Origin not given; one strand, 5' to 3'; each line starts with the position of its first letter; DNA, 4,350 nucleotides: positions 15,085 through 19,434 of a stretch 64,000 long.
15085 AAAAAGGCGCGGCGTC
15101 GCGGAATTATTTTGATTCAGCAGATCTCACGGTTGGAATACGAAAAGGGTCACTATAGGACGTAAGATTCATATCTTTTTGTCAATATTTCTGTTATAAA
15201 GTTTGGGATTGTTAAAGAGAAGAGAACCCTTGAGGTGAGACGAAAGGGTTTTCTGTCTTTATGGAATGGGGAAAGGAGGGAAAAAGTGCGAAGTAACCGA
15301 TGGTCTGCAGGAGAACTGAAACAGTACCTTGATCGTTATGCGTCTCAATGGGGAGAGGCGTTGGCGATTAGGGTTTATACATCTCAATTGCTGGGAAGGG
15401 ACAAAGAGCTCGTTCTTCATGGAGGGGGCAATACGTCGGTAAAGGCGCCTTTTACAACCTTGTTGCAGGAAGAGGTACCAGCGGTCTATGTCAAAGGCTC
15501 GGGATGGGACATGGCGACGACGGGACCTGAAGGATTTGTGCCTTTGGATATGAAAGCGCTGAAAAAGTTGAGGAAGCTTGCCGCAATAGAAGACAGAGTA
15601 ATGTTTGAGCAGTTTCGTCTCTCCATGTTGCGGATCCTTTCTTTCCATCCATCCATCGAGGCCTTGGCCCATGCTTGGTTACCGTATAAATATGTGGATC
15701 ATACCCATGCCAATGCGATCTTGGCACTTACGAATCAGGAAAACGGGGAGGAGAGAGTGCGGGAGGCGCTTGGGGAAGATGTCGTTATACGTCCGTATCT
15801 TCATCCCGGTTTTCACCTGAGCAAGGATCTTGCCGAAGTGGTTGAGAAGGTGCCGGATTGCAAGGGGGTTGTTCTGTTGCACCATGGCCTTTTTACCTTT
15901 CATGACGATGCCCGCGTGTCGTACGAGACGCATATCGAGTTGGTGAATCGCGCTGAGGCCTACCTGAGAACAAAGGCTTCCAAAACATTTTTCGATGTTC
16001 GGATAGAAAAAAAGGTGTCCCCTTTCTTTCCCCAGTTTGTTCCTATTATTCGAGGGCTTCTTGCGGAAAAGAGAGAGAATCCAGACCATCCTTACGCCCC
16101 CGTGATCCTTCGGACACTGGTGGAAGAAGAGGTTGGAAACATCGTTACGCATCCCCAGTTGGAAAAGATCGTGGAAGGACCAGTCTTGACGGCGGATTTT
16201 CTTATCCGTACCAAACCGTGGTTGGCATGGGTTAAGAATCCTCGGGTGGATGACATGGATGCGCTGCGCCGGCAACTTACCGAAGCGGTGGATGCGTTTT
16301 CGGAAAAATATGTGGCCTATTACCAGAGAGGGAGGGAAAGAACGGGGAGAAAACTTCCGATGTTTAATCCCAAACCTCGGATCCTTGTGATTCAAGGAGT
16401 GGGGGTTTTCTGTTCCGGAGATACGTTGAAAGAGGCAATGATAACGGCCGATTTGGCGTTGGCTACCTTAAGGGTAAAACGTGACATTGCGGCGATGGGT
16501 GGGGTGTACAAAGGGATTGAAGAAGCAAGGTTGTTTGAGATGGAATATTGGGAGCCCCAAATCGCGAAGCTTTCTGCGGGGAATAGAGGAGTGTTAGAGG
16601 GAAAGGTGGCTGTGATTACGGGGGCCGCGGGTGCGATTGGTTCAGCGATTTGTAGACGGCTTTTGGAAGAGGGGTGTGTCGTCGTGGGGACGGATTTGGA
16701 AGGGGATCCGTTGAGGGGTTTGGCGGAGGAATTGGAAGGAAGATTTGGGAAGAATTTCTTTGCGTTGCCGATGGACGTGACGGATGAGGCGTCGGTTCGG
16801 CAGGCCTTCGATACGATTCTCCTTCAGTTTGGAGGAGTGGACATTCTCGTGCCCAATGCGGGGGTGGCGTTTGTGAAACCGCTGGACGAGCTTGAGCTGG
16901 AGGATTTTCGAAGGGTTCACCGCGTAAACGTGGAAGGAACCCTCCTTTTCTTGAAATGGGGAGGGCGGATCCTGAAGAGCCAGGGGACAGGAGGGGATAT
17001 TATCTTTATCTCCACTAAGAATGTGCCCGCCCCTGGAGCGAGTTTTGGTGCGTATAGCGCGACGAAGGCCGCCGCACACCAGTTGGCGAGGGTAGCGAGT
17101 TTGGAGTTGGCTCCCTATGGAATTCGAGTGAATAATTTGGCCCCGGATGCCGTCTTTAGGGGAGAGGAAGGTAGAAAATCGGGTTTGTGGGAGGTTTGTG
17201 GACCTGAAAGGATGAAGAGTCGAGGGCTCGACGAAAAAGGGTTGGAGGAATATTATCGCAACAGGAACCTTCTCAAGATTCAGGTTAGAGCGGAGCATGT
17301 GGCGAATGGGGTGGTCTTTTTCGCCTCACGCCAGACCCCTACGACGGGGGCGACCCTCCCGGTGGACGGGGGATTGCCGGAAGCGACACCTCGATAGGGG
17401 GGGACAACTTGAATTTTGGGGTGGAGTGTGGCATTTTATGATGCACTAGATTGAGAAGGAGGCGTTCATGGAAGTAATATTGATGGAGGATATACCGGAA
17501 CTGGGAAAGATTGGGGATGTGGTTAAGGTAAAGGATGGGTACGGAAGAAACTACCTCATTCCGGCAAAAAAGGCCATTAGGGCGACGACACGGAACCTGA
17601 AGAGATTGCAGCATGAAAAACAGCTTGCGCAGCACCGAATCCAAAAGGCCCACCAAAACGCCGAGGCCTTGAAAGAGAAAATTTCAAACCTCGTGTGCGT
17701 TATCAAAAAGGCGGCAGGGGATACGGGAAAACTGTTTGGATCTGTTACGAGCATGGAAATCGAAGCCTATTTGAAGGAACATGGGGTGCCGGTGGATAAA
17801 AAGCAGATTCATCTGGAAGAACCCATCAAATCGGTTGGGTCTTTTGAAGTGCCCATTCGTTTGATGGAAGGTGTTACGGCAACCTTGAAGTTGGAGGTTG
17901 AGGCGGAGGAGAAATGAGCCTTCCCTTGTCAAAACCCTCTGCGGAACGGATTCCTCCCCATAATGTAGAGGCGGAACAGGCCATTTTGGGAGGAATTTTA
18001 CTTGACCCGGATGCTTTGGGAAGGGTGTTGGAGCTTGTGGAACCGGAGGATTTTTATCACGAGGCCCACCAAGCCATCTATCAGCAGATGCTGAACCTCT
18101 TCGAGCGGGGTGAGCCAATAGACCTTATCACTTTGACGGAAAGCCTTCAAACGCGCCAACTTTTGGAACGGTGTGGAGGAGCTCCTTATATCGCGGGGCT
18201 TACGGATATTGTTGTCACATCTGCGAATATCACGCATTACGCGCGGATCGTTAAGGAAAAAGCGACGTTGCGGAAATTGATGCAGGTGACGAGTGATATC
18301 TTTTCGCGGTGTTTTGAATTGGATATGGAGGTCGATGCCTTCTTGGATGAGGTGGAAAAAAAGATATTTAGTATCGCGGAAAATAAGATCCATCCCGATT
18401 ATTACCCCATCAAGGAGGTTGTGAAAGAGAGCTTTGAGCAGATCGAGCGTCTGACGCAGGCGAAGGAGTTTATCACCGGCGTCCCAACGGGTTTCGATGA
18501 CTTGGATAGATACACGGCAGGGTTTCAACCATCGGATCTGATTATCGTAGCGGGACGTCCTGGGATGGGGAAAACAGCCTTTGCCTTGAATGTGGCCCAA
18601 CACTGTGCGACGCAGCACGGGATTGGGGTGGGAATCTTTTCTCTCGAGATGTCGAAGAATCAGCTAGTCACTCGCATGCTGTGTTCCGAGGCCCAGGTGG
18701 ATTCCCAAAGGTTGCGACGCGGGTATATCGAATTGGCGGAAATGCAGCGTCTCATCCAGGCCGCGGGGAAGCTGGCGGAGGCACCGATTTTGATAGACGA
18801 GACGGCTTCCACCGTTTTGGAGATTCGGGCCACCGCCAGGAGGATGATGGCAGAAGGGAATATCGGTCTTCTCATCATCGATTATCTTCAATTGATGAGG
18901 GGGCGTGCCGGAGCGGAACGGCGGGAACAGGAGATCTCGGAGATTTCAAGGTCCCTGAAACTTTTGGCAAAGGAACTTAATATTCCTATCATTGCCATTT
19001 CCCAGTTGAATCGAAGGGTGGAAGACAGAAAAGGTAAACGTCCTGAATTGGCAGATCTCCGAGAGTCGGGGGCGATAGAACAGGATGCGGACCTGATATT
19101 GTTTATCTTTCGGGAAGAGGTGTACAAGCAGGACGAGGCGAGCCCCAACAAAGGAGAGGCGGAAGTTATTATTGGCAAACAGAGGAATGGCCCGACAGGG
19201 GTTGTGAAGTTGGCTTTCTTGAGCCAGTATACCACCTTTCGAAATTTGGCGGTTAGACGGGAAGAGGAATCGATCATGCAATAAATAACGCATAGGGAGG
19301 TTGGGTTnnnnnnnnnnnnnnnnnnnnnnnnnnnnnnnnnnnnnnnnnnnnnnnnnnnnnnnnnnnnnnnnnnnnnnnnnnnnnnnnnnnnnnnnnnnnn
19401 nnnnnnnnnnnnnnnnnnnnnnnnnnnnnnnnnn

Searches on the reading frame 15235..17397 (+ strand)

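Call 6: search_protein_families(library=pfam, proteins=[window:15235-17397:+], max_evalue=0.001)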
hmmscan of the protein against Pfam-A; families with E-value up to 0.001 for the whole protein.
window:15235-17397:+ (720 aa): 6 families
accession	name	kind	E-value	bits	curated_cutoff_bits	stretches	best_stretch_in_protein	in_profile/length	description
PF00106.31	adh_short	-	3.6e-44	151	26.6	1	457-639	1-181/195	short chain dehydrogenase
PF13561.12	adh_short_C2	-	6.1e-40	137.7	27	1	463-640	1-176/236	Enoyl-(Acyl carrier protein) reductase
PF00596.27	Aldolase_II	-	7.2e-20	72.1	22.2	1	49-244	6-183/183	Class II Aldolase and Adducin N-terminal domain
PF08659.16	KR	-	5e-09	36.8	22.6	1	460-570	4-117/180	KR domain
PF01370.27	Epimerase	-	4.1e-07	30.1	20.9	1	460-620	2-155/240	NAD dependent epimerase/dehydratase family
PF16363.11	GDP_Man_Dehyd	-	3.3e-05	24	27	1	461-528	2-74/332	GDP-mannose 4,6 dehydratase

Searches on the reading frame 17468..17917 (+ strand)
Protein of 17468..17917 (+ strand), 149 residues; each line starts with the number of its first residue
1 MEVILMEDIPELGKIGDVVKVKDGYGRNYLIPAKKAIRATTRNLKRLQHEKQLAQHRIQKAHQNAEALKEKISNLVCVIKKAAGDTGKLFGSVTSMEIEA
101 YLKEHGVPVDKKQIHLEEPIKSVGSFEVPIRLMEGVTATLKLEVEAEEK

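Call 6: search_protein_families(library=pfam, proteins=[window:17468-17917:+], max_evalue=0.001)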
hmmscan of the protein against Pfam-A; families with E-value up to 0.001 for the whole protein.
window:17468-17917:+ (149 aa): 2 families
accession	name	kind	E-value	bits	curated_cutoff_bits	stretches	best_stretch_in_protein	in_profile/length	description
PF03948.19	Ribosomal_L9_C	-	2e-27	95.9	23.2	1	64-145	2-85/86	Ribosomal protein L9, C-terminal domain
PF01281.25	Ribosomal_L9_N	-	9.6e-23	79.9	20.7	1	1-47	1-47/47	Ribosomal protein L9, N-terminal domain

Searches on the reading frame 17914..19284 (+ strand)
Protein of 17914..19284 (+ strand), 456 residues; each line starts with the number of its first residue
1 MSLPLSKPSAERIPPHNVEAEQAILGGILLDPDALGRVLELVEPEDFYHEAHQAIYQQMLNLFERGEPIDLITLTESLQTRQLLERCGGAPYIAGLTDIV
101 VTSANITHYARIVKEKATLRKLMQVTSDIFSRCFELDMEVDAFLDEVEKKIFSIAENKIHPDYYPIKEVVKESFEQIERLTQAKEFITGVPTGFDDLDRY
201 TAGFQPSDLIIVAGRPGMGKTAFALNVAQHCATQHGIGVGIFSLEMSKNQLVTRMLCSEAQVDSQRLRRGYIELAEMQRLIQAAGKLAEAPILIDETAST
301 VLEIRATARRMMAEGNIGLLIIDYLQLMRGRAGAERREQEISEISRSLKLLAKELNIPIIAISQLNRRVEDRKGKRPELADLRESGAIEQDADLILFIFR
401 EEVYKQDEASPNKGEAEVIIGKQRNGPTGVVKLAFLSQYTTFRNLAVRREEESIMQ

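Call 6: search_protein_families(library=pfam, proteins=[window:17914-19284:+], max_evalue=0.001)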
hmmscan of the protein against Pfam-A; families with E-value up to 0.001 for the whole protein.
window:17914-19284:+ (456 aa): 5 families
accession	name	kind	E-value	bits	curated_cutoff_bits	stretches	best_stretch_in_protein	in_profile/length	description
PF03796.21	DnaB_C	-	9e-108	359.9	27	1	189-444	1-255/255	DnaB-like helicase C terminal domain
PF00772.26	DnaB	-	5.6e-37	126.4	23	1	14-115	2-103/103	DnaB-like helicase N terminal domain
PF13481.12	AAA_25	-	2.2e-12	47.4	27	1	201-365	26-190/195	AAA domain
PF06745.19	ATPase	-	2.3e-07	30.9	26.6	1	190-381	1-178/231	KaiC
PF00004.35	AAA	-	0.00059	20.7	21.2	0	210-308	1-53/131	ATPase family associated with various cellular activities (AAA)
